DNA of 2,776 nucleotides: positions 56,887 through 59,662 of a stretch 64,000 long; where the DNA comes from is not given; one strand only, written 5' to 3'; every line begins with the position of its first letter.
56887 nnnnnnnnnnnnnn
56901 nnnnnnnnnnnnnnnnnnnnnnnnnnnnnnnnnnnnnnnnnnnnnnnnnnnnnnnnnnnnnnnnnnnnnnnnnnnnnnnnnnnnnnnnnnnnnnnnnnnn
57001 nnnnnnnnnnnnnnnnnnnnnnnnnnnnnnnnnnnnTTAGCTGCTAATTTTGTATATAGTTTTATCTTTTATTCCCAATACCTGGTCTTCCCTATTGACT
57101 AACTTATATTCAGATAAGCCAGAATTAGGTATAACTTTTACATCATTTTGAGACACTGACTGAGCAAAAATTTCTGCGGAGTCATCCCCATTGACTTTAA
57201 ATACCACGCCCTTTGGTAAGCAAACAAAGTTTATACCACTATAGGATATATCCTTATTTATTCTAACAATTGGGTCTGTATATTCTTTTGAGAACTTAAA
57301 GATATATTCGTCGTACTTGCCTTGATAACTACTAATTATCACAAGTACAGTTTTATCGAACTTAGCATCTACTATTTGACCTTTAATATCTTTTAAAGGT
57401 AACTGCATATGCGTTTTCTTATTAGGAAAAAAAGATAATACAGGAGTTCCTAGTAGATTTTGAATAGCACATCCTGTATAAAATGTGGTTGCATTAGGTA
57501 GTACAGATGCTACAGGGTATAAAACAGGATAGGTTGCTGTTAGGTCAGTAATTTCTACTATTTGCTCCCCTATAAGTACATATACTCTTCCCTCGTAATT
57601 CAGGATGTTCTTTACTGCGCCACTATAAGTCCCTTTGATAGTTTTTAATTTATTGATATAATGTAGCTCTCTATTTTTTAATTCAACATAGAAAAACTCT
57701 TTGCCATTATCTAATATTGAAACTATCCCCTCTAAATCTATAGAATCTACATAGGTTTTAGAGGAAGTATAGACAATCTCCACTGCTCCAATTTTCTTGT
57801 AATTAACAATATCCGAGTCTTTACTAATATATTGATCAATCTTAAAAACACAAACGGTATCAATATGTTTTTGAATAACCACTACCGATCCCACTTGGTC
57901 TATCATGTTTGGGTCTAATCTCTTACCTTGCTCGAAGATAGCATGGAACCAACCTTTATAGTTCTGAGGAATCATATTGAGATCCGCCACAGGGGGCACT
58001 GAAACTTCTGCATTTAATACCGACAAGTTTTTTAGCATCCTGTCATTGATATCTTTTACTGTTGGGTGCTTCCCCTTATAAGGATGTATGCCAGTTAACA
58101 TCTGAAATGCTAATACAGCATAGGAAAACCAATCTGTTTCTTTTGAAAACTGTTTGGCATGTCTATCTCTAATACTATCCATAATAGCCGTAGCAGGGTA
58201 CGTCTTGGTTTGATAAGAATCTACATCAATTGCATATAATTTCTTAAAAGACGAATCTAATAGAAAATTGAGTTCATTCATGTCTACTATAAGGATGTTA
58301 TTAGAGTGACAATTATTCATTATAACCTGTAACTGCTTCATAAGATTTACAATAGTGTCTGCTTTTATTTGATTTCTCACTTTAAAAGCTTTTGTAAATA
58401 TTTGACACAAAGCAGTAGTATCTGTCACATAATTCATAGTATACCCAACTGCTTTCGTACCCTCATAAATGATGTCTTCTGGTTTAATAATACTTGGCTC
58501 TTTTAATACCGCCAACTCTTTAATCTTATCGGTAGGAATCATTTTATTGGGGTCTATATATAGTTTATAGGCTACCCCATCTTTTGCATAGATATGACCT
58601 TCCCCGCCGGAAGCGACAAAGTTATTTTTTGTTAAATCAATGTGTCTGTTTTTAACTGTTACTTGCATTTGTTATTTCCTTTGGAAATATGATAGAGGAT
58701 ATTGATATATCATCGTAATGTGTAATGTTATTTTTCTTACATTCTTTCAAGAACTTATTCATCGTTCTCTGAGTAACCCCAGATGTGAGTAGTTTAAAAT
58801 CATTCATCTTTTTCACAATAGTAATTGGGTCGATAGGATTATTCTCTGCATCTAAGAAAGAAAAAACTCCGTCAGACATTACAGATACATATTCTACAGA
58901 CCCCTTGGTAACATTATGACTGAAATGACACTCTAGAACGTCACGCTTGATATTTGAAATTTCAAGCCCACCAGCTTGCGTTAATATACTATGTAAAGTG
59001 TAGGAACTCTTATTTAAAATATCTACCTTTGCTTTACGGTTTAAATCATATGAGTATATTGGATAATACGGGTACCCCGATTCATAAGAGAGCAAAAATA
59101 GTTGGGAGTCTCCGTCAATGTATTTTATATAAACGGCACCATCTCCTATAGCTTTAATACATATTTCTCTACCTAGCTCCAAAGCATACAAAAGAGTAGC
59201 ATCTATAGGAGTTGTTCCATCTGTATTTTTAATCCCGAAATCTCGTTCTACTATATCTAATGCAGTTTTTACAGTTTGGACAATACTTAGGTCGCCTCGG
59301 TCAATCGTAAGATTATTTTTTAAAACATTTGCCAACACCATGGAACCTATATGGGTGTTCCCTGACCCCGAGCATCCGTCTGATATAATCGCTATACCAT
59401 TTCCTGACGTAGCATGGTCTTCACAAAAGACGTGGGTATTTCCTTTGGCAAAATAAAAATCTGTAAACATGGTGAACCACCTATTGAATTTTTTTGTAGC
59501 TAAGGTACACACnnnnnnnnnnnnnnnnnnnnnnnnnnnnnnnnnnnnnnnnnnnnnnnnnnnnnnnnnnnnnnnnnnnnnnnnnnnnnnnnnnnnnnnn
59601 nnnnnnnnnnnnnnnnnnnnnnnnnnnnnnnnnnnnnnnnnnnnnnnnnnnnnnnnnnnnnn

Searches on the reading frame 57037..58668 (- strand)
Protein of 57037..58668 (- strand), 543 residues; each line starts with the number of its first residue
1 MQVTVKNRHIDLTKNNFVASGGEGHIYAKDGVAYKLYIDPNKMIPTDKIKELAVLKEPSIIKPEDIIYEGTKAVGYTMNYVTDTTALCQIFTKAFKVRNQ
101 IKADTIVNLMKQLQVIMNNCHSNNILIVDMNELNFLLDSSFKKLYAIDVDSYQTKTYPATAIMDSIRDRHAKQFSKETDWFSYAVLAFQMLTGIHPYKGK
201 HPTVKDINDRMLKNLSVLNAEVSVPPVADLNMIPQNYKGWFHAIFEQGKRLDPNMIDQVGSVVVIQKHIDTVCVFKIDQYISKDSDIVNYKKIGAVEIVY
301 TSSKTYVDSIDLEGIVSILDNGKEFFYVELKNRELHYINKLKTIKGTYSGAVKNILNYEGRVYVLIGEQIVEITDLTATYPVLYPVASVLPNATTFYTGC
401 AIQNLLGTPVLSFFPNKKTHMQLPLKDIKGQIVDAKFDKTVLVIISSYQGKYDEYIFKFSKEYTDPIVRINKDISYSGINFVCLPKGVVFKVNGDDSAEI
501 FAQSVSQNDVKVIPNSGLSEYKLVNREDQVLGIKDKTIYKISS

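Call 3: search_protein_families(library=pfam, proteins=[window:57037-58668:-], max_evalue=0.1)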
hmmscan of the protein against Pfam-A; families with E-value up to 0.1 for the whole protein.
window:57037-58668:- (543 aa): 1 family
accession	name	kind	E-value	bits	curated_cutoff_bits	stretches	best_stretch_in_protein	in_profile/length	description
PF00069.31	Pkinase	-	1.3e-09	38.3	31.7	1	49-227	49-229/263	Protein kinase domain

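Call 11: search_protein_families(library=ncbifam, proteins=[window:57037-58668:-], max_evalue=0.1)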
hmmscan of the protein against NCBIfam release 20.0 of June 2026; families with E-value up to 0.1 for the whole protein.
window:57037-58668:- (543 aa): 4 families
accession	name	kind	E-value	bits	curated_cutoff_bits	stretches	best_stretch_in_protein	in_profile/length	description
NF038150.1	lanthi_synth_IV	equivalog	0.00037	18.9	650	1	92-220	285-420/851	class IV lanthionine synthetase LanL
NF038151.1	lanthi_synth_III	equivalog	0.00069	18.1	575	1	104-204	336-436/833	class III lanthionine synthetase LanKC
NF033483.0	PknB_PASTA_kin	equivalog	0.0055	15.8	450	1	52-202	61-213/563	Stk1 family PASTA domain-containing Ser/Thr kinase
NF047741.1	antiphage_MADS6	equivalog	0.039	12.5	460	1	169-202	375-408/612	methylation-associated defense system protein kinase MAD6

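Call 12: search_protein_families(library=phrogs, proteins=[window:57037-58668:-], max_evalue=0.01)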
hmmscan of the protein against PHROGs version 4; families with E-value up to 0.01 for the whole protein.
window:57037-58668:- (543 aa): 0 families

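Call 13: search_protein_families(library=padloc, proteins=[window:57037-58668:-], max_evalue=0.01)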
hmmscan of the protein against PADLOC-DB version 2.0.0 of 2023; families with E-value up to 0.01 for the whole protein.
window:57037-58668:- (543 aa): 7 families
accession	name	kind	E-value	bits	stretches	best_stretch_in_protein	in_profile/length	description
PDLC04047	PD-T4-6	-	1.2e-07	29.2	1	49-216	62-230/327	-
PDLC04138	mad6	-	1.3e-06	25.6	1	172-210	231-269/659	mads_6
PDLC04048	PD-T4-6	-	9.9e-05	19.9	1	51-202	64-217/354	-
PDLC04053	PD-T4-6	-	0.00051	17.6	1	52-219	63-232/311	-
PDLC04056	PD-T4-6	-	0.00096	16.4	1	97-149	100-150/415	-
PDLC04044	PD-T4-6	-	0.0039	14.4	1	95-157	129-191/372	-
PDLC04042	PD-T4-6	-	0.0069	14.1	0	171-204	186-219/292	-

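Call 59: find_homologous_proteins(query=window:57037-58668:-)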
Query window:57037-58668:- (543 aa): 700 proteins with E <= 0.001 among 6823 candidates; the best 120 are listed.
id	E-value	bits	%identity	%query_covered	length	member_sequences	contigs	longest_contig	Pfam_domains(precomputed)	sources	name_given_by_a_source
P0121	0.0e+0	1209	100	100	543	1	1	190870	PF00069.32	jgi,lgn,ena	-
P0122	5.3e-129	450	43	100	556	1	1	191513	PF00069.32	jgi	jgi:serine/threonine protein kinase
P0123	1.5e-128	448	43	100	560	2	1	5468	PF00069.32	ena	-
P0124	9.9e-128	445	41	100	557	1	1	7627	PF00069.32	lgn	-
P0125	4.1e-124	433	42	98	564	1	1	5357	PF00069.32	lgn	-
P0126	6.7e-124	433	41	100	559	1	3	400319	PF00069.32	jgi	jgi:hypothetical protein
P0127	8.9e-124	432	43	98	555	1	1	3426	PF00069.32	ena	-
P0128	6.8e-123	429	42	100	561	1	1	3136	PF00069.32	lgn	-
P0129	4.8e-122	427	41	100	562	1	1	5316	PF00069.32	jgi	jgi:hypothetical protein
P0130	5.7e-122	426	42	99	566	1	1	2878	PF00069.32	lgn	-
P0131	6.7e-122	426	40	100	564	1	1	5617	PF00069.32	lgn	-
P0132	7.9e-122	426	41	98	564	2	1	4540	-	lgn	-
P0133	1.0e-121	426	40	100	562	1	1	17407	PF00069.32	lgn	-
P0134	1.6e-121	425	40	100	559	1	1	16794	PF00069.32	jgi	jgi:serine/threonine protein kinase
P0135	2.4e-121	424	42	100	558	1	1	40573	PF00069.32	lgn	-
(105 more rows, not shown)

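Call 66: find_related_loci(query=A3, collection=viral_contigs, flank=10000)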
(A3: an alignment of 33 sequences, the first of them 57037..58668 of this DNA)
Query A3 (543 aa) in viral_contigs; peptide patterns used: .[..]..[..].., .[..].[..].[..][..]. (x = any residue, [..] = any of these).
328 stretches matched a pattern; 82 encode a relative of the query (tblastn E <= 1e-3); the best 80 are kept; 80 distinct loci.
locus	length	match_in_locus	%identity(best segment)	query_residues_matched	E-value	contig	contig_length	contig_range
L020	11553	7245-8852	42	6-525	3e-125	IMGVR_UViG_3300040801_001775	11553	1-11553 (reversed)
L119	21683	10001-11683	40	1-541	6e-125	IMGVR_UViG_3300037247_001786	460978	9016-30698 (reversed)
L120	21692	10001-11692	39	1-541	3e-124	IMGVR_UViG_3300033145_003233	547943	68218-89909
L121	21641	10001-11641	37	9-542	9e-122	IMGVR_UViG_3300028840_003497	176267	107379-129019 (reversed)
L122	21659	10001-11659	36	5-543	1e-119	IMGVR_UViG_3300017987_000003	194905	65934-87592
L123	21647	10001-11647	38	9-542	6e-119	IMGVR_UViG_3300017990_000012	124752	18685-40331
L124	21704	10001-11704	40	1-541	3e-118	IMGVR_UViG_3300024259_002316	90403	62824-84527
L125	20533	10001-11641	38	1-531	8e-115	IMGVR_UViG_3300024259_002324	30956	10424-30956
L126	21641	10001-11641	40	6-542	2e-114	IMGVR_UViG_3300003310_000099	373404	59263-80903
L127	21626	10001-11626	38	12-542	5e-113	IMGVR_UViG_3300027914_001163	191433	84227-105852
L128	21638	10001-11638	38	5-541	4e-112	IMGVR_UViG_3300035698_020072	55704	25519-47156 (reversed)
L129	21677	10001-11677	35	1-543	4e-111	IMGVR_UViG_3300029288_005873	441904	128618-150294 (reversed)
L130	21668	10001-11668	39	1-541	2e-109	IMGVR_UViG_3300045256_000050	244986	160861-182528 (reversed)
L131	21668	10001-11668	39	1-541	2e-109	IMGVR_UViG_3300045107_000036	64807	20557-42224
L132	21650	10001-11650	38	6-542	1e-108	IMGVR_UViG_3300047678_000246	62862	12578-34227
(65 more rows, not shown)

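Call 68: predict_structure(alignment_id=A3)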
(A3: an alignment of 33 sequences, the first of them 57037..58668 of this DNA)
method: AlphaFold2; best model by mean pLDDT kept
length: 543 residues; sequences in the alignment: 33
mean_pLDDT: 84.9   pTM: 0.53
mean pLDDT of the five models: 84.9, 84.6, 84.0, 83.1, 82.8
residues with pLDDT >= 90: 237; 70-90: 259; 50-70: 31; < 50: 16
segments of 3 or more residues with pLDDT < 50: 259-272
pLDDT, mean of each block of 10 residues (from residue 1): 91 88 86 92 89 91 92 92 88 81 88 92 86 79 89 84 73 87 92 90 90 91 83 86 92 64 33 73 86 78 76 55 69 81 79 83 90 83 91 89 89 90 89 92 91 93 88 88 93 90 90 87 91 93 83
secondary structure, 60 per line:
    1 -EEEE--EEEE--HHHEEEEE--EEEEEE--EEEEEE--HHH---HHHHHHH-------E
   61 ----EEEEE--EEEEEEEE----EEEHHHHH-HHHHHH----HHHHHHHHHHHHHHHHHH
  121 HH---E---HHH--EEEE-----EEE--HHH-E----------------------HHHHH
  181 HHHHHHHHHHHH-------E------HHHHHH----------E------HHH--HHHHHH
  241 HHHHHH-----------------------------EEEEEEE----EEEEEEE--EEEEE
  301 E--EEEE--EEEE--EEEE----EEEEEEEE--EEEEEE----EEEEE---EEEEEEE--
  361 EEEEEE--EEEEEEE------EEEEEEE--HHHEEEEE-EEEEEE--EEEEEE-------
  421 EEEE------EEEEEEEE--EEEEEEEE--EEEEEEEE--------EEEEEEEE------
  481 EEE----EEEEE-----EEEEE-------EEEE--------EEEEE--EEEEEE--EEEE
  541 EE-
elements in order: E2-5 E8-11 E17-21 E24-29 E32-37 H46-52 E65-69 E72-79 E84-86 H87-91 H93-98 H103-122 E135-138 E144-146 H176-192 H207-212 H235-246 E276-282 E287-293 E296-301 E304-307 E310-313 E316-319 E324-331 E334-339 E344-348 E352-358 E361-366 E369-375 E382-388 E394-398 E400-405 E408-413 E421-424 E431-438 E441-448 E451-458 E467-474 E481-483 E488-492 E498-502 E510-513 E522-526 E529-534 E537-542

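Call 71: fold_search(model_id=the predicted structure, library=pdb)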
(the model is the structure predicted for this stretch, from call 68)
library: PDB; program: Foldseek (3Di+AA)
matches with E <= 10: 1893; with E <= 0.001: 1195
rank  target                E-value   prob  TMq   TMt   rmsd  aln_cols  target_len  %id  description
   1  9ci3_A                1.3e-07  1.00  0.30  0.12  25.2       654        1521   13  Structure of the LRRK2/14-3-3 complex (released 2025-09-03)
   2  8tzb_A                2.4e-07  1.00  0.29  0.19  24.0       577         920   12  Structure of the C-terminal half of LRRK2 bound to GZD-824 (I2020T mutant) (released 2023-12-06)
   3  5uq1_A                3.1e-07  1.00  0.35  0.62   8.2       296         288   16  Crystal structure of human Cdk2-Spy1 complex (released 2017-07-05)
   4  3eid_A                4.9e-07  1.00  0.35  0.61   7.4       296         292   16  CDK2/CyclinA complexed with a pyrazolopyridazine inhibitor (released 2008-10-21)
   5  2c4g_C                5.1e-07  1.00  0.34  0.59   6.0       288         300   17  STRUCTURE OF CDK2-CYCLIN A WITH PHA-533514 (released 2005-11-23)
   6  5uiu_A                6.2e-07  1.00  0.31  0.52   6.5       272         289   14  Crystal structure of IRAK4 in complex with compound 30 (released 2017-05-24)
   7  5uiu_B                6.8e-07  1.00  0.31  0.52   6.5       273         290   14  Crystal structure of IRAK4 in complex with compound 30 (released 2017-05-24)
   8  4y73_C                7.2e-07  1.00  0.31  0.52   6.4       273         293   14  Crystal structure of IRAK4 kinase domain with inhibitor (released 2015-05-20)
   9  3niz                  7.5e-07  1.00  0.34  0.60   4.7       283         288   19  Cryptosporidium parvum cyclin-dependent kinase cgd5_2510 with ADP bound. (released 2010-07-28)
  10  9na5_C                8.3e-07  1.00  0.31  0.52   6.4       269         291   13  IRAK4 in Complex with Compound 24 (released 2025-05-28)
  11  6thw_B                9.1e-07  1.00  0.31  0.54   6.2       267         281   14  IRAK4 in complex with inhibitor (released 2020-10-28)
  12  4y73_B                9.6e-07  1.00  0.31  0.52   6.4       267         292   14  Crystal structure of IRAK4 kinase domain with inhibitor (released 2015-05-20)
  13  4av9                  9.6e-07  1.00  0.32  0.49   6.5       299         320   13  Kluyveromyces lactis Hsv2 (released 2012-06-13)
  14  3vu4_B                1.0e-06  1.00  0.31  0.50   6.8       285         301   12  Crystal structure of Kluyvelomyces marxianus Hsv2 (released 2012-07-04)
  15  4av8                  1.1e-06  1.00  0.30  0.45   5.8       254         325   13  Kluyveromyces lactis Hsv2 complete loop 6CD (released 2012-06-13)
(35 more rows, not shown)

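Call 73: search_protein_families(library=padloc, proteins=[window:57037-58668:-], max_evalue=10)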
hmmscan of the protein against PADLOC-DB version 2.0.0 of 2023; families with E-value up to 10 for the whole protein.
window:57037-58668:- (543 aa): 7 families
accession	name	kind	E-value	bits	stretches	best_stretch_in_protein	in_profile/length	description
PDLC04047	PD-T4-6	-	1.2e-07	29.2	1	49-216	62-230/327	-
PDLC04138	mad6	-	1.3e-06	25.6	2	172-210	231-269/659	mads_6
PDLC04048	PD-T4-6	-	9.9e-05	19.9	1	51-202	64-217/354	-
PDLC04053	PD-T4-6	-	0.00051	17.6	1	52-219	63-232/311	-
PDLC04056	PD-T4-6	-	0.00096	16.4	1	97-149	100-150/415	-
PDLC04044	PD-T4-6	-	0.0039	14.4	1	95-157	129-191/372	-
PDLC04042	PD-T4-6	-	0.0069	14.1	1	171-204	186-219/292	-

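Call 76: find_homologous_proteins(query=A4)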
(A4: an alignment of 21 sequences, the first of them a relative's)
Query A4 (21 sequences) (396 aa, profile of the alignment): 8000 proteins with E <= 0.001 among 8000 candidates; the best 120 are listed.
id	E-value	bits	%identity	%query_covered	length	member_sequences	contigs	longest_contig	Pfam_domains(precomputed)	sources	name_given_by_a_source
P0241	1.6e-159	549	-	-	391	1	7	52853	PF04095.23,PF17767.8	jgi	jgi:nicotinate phosphoribosyltransferase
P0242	5.8e-159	547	-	-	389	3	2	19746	PF04095.23,PF17767.8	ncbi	-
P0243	9.5e-159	547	-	-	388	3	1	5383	PF04095.23,PF17767.8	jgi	-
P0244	1.8e-158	546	-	-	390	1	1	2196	PF04095.23,PF17767.8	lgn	-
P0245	3.1e-158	545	-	-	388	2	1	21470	PF04095.23,PF17767.8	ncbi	-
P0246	3.5e-158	545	-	-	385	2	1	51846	PF04095.23,PF17767.8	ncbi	-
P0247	5.9e-158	544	-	-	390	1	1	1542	PF04095.23,PF17767.8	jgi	jgi:nicotinate phosphoribosyltransferase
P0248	9.3e-158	543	-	-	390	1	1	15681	PF04095.23,PF17767.8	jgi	-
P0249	2.1e-157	542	-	-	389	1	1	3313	PF04095.23,PF17767.8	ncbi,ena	-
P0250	3.4e-157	541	-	-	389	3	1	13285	PF04095.23,PF17767.8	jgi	-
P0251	9.1e-157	540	-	-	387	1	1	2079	PF04095.23,PF17767.8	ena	-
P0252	1.0e-156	540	-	-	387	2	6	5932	PF04095.23,PF17767.8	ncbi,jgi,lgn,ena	-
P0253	1.1e-156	540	-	-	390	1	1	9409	PF04095.23,PF17767.8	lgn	-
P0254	1.2e-156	540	-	-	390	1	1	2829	PF04095.23,PF17767.8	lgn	-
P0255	2.4e-156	539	-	-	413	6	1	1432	PF04095.23,PF17767.8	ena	-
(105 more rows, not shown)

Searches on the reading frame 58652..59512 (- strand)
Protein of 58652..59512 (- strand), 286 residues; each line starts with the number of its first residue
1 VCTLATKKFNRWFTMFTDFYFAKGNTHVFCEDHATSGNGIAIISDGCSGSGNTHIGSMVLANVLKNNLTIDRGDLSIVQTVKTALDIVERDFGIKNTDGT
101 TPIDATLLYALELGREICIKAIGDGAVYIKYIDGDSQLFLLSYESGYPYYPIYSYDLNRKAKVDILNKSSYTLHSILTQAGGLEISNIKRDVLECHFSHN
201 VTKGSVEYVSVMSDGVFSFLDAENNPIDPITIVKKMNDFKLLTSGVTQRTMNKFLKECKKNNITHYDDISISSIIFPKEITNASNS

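Call 3: search_protein_families(library=pfam, proteins=[window:58652-59512:-], max_evalue=0.1)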
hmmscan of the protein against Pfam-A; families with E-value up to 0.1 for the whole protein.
window:58652-59512:- (286 aa): 1 family
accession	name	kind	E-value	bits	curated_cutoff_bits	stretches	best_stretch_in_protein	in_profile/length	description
PF13672.11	PP2C_2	-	3.7e-06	27.1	24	1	31-220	13-178/209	Protein phosphatase 2C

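Call 11: search_protein_families(library=ncbifam, proteins=[window:58652-59512:-], max_evalue=0.1)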
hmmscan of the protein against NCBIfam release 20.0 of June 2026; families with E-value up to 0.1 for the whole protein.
window:58652-59512:- (286 aa): 2 families
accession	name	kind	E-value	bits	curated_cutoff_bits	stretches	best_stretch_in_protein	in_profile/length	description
NF033484.1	Stp1_PP2C_phos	equivalog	0.028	13.9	230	1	36-130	22-117/232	Stp1/IreP family PP2C-type Ser/Thr phosphatase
NF004078.0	PRK05583.1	equivalog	0.086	12.9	77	0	234-268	31-65/104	ribosomal protein L7Ae family protein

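Call 12: search_protein_families(library=phrogs, proteins=[window:58652-59512:-], max_evalue=0.01)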
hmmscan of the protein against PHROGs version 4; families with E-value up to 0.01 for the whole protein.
window:58652-59512:- (286 aa): 1 family
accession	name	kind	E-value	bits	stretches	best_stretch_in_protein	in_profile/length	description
phrog_5650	-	unknown function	0.0018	18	1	34-224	302-476/565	-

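Call 13: search_protein_families(library=padloc, proteins=[window:58652-59512:-], max_evalue=0.01)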
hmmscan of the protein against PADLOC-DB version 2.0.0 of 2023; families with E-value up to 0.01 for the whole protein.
window:58652-59512:- (286 aa): 0 families

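Call 73: search_protein_families(library=padloc, proteins=[window:58652-59512:-], max_evalue=10)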
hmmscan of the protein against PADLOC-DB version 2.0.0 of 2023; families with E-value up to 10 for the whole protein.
window:58652-59512:- (286 aa): 0 families

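Call 88: search_solved_structures(query=window:58652-59470:-, max_evalue=1)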
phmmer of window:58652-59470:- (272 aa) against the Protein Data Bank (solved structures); distinct sequences matched with E-value up to 1: 0.

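Call 93: search_solved_structures(query=A6, max_evalue=0.01)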
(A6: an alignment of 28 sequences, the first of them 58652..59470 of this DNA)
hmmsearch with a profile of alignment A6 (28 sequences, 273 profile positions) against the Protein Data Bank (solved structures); distinct sequences matched with E-value up to 0.01: 0.
